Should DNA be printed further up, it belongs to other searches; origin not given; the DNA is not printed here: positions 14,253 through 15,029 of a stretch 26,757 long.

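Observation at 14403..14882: DNPH1/Rcl-like N-glycosidase family protein: possible nucleotide-pool or DNA-modification function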

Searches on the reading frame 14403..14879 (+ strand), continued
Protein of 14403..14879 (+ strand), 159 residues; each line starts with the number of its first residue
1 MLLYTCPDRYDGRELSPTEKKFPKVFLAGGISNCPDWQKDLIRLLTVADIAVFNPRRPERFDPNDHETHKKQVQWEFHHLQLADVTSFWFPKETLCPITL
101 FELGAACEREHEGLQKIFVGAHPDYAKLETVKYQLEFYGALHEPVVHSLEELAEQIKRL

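Call 47: search_solved_structures(query=A1, max_evalue=10, show_alignments=5)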
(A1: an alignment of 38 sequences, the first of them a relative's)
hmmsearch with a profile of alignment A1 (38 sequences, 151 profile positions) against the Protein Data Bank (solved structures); distinct sequences matched with E-value up to 10: 4.
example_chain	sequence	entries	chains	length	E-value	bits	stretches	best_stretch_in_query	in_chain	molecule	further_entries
4mcj_A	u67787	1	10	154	6.7e-16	61.2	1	13-135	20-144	Uncharacterized protein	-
2kis_A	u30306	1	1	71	0.032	16.8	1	13-57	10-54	Transcription elongation regulator 1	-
2dod_A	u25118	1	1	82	0.047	16.3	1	13-56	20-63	Transcription elongation regulator 1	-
3hfh_A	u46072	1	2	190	0.18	14.4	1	14-57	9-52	Transcription elongation regulator 1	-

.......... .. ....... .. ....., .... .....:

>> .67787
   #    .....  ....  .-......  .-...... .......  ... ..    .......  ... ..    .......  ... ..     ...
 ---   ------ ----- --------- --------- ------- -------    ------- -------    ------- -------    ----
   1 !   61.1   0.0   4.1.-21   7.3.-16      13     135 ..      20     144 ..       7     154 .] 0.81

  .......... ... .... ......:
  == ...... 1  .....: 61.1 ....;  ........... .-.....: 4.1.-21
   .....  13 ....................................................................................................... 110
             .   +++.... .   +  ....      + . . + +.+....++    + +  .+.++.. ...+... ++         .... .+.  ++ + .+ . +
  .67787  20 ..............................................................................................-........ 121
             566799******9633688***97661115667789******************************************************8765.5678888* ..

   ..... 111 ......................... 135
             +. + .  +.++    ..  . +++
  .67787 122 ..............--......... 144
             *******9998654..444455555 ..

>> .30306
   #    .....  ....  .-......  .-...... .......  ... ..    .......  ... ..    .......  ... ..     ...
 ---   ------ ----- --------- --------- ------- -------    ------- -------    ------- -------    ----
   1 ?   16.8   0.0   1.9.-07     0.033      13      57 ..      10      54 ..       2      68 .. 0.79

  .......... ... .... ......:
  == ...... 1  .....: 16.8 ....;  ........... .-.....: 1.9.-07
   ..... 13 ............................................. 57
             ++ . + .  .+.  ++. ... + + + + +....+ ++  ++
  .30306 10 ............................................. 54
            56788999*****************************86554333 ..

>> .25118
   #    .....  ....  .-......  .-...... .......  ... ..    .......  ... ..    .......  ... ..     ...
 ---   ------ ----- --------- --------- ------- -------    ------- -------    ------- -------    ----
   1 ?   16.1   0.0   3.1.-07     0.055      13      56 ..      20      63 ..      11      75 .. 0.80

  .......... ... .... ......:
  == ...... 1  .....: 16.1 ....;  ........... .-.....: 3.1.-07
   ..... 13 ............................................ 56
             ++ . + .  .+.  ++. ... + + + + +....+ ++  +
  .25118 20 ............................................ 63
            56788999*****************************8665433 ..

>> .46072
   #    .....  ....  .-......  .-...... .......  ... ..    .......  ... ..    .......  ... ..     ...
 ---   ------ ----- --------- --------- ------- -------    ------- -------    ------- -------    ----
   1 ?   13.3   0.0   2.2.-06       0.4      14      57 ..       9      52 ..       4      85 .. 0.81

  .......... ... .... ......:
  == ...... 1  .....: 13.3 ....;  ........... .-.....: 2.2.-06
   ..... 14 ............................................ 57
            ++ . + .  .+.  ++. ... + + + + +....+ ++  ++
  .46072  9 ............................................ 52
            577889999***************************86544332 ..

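Call 49: find_related_loci(query=A1, collection=viral_contigs, flank=10000)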
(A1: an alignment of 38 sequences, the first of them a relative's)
Query A1 (159 aa) in viral_contigs; peptide patterns used: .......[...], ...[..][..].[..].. (x = any residue, [..] = any of these).
192 stretches matched a pattern; 154 encode a relative of the query (tblastn E <= 1e-3); the best 80 are kept; 80 distinct loci.
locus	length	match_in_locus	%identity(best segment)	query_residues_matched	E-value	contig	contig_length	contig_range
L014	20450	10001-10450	42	1-157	6e-36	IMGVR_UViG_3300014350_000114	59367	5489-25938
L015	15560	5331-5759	43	1-157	9e-35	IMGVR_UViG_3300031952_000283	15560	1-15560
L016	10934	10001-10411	42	6-159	2e-34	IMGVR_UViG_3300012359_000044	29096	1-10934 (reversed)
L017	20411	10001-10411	46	22-157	1e-34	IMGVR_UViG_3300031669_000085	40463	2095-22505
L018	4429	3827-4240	44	7-158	2e-34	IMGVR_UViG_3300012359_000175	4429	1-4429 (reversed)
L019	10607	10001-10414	44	7-158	2e-34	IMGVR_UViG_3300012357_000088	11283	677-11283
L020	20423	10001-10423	44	6-156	3e-34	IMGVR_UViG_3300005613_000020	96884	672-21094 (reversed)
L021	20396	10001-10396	46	25-156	1e-34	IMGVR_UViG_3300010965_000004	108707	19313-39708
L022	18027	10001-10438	41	1-157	7e-34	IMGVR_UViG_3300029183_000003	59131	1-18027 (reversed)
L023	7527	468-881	43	7-158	3e-33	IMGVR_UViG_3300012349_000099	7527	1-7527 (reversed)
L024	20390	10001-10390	46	25-159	5e-33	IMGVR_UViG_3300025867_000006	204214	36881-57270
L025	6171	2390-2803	43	7-158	3e-33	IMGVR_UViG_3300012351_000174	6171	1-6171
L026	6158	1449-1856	44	7-156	1e-32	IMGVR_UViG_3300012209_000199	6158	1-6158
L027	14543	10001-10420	44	16-158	2e-32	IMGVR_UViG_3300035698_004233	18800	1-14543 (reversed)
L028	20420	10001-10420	42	16-158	2e-32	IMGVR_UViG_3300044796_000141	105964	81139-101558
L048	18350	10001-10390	47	24-155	2e-30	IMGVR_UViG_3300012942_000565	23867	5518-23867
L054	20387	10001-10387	43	25-155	5e-30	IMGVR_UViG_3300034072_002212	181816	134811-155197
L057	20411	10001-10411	44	17-155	2e-29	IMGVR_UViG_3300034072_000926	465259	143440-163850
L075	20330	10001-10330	46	24-136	2e-27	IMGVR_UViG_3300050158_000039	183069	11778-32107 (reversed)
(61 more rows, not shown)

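Call 50: find_related_loci(query=A1, collection=genome_contigs, flank=10000)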
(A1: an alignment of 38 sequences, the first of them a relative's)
Query A1 (159 aa) in genome_contigs; peptide patterns used: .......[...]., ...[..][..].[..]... (x = any residue, [..] = any of these).
272 stretches matched a pattern; 255 encode a relative of the query (tblastn E <= 1e-3); the best 80 are kept; 80 distinct loci.
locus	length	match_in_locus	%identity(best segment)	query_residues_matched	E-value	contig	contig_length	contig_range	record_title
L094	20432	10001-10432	46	1-158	6e-42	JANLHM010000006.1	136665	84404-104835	MAG: Nanoarchaeota archaeon isolate P6-17 k99_253198, whole genome shotgun sequence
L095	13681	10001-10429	46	1-157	6e-41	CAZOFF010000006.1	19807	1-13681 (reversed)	MAG TPA_asm: Candidatus Woesearchaeota archaeon isolate SRP050083_co9_30 genome assembly, contig: NODE_442_length_19807_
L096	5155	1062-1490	44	1-157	3e-38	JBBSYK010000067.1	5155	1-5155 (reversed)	MAG: Nanoarchaeota archaeon isolate H32-bin099_1 H32_bin099_1_000000000067, whole genome shotgun sequence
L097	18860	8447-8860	45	6-157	6e-38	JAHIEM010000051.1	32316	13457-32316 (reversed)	MAG: Nanoarchaeota archaeon isolate KR11_0.1_MetaG.mb.19 KR11_0.1_MetaG.mb.19_k141_316786, whole genome shotgun sequence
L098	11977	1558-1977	45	6-157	2e-37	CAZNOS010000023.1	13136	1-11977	MAG TPA_asm: Candidatus Woesearchaeota archaeon isolate SRP272421_co2_401 genome assembly, contig: NODE_16127_length_131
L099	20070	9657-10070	44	6-157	2e-37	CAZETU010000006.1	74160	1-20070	MAG TPA_asm: Candidatus Woesearchaeota archaeon isolate binchicken_co243_217 genome assembly, contig: NODE_165_length_74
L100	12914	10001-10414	49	16-157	4e-37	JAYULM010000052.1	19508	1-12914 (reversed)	MAG: Armatimonadota bacterium isolate GFS_9362 GFS_9362_51, whole genome shotgun sequence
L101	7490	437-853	44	6-158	2e-37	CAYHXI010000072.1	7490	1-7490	MAG TPA_asm: uncultured Methanosarcinales archaeon isolate ERP119705_co15_591 genome assembly, contig: NODE_12279_length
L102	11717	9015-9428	43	6-157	8e-37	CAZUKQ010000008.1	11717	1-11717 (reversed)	MAG TPA_asm: Candidatus Woesearchaeota archaeon isolate SRP272421_co2_99 genome assembly, contig: NODE_19264_length_1171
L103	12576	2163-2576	44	6-157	5e-36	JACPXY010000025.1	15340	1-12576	MAG: Candidatus Pacearchaeota archaeon isolate NC_groundwater_849_Pr1_B-0.1um_42_10 Montesol18_Bp1_scaffold_464082, whol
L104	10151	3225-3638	47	16-157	7e-36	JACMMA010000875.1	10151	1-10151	MAG: Armatimonadota bacterium isolate ES-bin-63 ES-bin-63-contig-k141_13519422, whole genome shotgun sequence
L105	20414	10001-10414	44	6-157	1e-35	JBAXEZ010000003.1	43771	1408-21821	MAG: archaeon isolate ELA258 MAG258_3, whole genome shotgun sequence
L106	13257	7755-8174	43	6-159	2e-35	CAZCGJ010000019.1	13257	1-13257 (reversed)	MAG TPA_asm: Candidatus Woesearchaeota archaeon isolate SRP272421_co2_592 genome assembly, contig: NODE_15905_length_132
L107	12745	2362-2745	48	24-157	2e-35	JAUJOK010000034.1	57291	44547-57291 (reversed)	MAG: Armatimonadaceae bacterium isolate YX3bin16 opera_contig_870, whole genome shotgun sequence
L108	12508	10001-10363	48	25-154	2e-35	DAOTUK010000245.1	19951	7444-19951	MAG TPA_asm: Chloroflexaceae bacterium isolate F17_56 k129_2753657, whole genome shotgun sequence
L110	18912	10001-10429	43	1-157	3e-35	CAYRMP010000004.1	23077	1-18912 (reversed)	MAG TPA_asm: uncultured Methanosarcinales archaeon isolate binchicken_co38_613 genome assembly, contig: NODE_4623_length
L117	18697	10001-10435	46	1-156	3e-34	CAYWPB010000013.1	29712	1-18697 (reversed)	MAG TPA_asm: uncultured Nevskia sp. isolate SRP273308_co1_128 genome assembly, contig: NODE_1497_length_29712_cov_9.0944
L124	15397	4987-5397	44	6-156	6e-34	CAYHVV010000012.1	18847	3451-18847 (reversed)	MAG TPA_asm: uncultured Methanosarcinales archaeon isolate ERP119705_co15_611 genome assembly, contig: NODE_2877_length_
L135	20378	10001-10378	45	25-156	3e-33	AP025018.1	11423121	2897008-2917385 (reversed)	Calothrix sp. PCC 7716 DNA, complete genome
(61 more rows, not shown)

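Call 54: search_protein_families(library=pfam, proteins=[L110:10432-11073:+, L124:9137-10600:+, L102:5819-6292:+, L135:9381-9887:+, L105:8177-9214:+, L048:7138-7752:+, L075:7319-7633:+, L048:2798-3430:+, L054:6361-6696:+, L057:12270-13277:+], max_evalue=0.001)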
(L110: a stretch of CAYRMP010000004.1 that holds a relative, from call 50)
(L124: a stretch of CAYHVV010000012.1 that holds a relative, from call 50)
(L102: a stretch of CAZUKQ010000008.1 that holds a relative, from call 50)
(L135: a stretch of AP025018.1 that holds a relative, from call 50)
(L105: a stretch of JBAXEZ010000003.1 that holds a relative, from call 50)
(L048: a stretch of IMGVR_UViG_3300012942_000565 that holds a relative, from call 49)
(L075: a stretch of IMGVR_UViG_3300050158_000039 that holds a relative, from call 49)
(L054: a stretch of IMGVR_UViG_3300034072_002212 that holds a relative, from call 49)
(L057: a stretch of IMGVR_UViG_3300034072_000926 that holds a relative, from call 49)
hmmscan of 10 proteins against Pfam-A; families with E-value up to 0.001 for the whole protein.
L110:10432-11073:+ (214 aa): 1 family
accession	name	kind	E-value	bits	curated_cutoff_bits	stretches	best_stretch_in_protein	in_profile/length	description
PF00857.26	Isochorismatase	-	1.3e-18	68.2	27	1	113-208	83-174/175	Isochorismatase domain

L124:9137-10600:+ (488 aa): 0 families

L102:5819-6292:+ (158 aa): 1 family
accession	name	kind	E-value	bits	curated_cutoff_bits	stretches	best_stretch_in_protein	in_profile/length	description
PF08719.17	NADAR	-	2.4e-47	161.7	35.1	1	9-154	4-162/163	NADAR domain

L135:9381-9887:+ (169 aa): 0 families

L105:8177-9214:+ (346 aa): 1 family
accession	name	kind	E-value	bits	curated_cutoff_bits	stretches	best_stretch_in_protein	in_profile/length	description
PF03747.19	ADP_ribosyl_GH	-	7.3e-52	177.2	26.2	1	8-315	2-281/287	ADP-ribosylglycohydrolase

L048:7138-7752:+ (205 aa): 1 family
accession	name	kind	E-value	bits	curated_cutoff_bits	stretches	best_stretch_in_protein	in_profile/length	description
PF01467.32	CTP_transf_like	-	3.8e-07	30.8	21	1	18-83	8-73/133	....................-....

L075:7319-7633:+ (105 aa): 8 families
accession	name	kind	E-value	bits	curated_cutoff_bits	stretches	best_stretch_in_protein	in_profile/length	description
PF00085.26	Thioredoxin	-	9.3e-33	112.8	23.5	1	5-102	4-102/103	Thioredoxin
PF13905.12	Thioredoxin_8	-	8.5e-11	42.5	27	1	20-62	2-46/94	Thioredoxin-like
PF13098.12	Thioredoxin_2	-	8.6e-11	42.6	27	1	17-97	3-100/104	Thioredoxin-like domain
PF00578.27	AhpC-TSA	-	2.7e-06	27.8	26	1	18-62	24-70/124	AhpC/TSA family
PF13899.12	Thioredoxin_7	-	6.7e-06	26.6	27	1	14-79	12-81/83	Thioredoxin-like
PF08534.16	Redoxin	-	1.3e-05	25.5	26.6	1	18-64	27-75/148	Redoxin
PF13192.12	Thioredoxin_3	-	6.8e-05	23.3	24.8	1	29-78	8-55/76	Thioredoxin domain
PF13728.12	TraF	-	9.7e-05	22.7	23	1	23-100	133-222/224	F plasmid transfer operon protein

L048:2798-3430:+ (211 aa): 0 families

L054:6361-6696:+ (112 aa): 1 family
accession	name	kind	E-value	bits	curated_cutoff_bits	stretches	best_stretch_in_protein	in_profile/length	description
PF23455.1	DUF7129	-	0.00076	19.6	30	0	4-40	8-41/45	Domain of unknown function (DUF7129)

L057:12270-13277:+ (336 aa): 0 families

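Call 56: search_solved_structures(query=L124:9137-10600:+, max_evalue=1)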
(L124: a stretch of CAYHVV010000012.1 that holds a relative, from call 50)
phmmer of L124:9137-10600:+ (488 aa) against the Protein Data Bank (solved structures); distinct sequences matched with E-value up to 1: 34.
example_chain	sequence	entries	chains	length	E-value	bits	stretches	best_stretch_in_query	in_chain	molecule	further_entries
7yqo_A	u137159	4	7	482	6e-09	38.6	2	322-408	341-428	Pre-B cell enhancing factor related protein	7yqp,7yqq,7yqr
8igz_A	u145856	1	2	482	1.5e-08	37.3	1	68-408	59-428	Pre-B cell enhancing factor related protein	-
2f7f_A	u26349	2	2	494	2.9e-08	36.4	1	140-410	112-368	nicotinate phosphoribosyltransferase, putative | NICOTINATE PHOSPHORIBOSYLTRANSFERASE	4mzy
2gvl_A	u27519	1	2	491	0.00015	24.2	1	24-179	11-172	Nicotinamide phosphoribosyltransferase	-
2g95_A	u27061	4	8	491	0.00015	24.2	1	24-179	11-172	Nicotinamide phosphoribosyltransferase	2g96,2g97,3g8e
2h3d_A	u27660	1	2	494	0.00015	24.2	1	24-179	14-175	Nicotinamide phosphoribosyltransferase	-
7q8t_A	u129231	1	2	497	0.00015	24.1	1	24-179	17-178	Nicotinamide phosphoribosyltransferase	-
2gvg_A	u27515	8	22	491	0.00017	23.9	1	24-180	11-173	Nicotinamide phosphoribosyltransferase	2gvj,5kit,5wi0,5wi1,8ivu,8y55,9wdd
7ppe_A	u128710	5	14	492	0.00018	23.9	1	24-180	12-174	Nicotinamide phosphoribosyltransferase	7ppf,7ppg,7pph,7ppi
5lx3_A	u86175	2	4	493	0.00018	23.9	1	24-180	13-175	Nicotinamide phosphoribosyltransferase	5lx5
5nsd_A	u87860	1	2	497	0.00018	23.9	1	24-180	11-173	Nicotinamide phosphoribosyltransferase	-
3dgr_A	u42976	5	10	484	0.00018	23.9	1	24-180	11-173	Nicotinamide phosphoribosyltransferase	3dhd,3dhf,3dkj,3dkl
5upe_A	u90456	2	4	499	0.00018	23.9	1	24-180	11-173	Nicotinamide phosphoribosyltransferase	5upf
6azj_A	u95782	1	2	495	0.00018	23.9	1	24-180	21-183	Nicotinamide phosphoribosyltransferase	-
8dsc_A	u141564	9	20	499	0.00018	23.9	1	24-180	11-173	Nicotinamide phosphoribosyltransferase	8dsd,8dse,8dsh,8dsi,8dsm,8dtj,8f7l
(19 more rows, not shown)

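Call 57: search_solved_structures(query=L135:9381-9887:+, max_evalue=1)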
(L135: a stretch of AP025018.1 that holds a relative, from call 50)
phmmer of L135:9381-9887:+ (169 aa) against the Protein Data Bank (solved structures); distinct sequences matched with E-value up to 1: 1.
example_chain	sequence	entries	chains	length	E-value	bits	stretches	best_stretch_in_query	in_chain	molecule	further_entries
8hif_y2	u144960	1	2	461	0.96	12.4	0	81-142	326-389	VP137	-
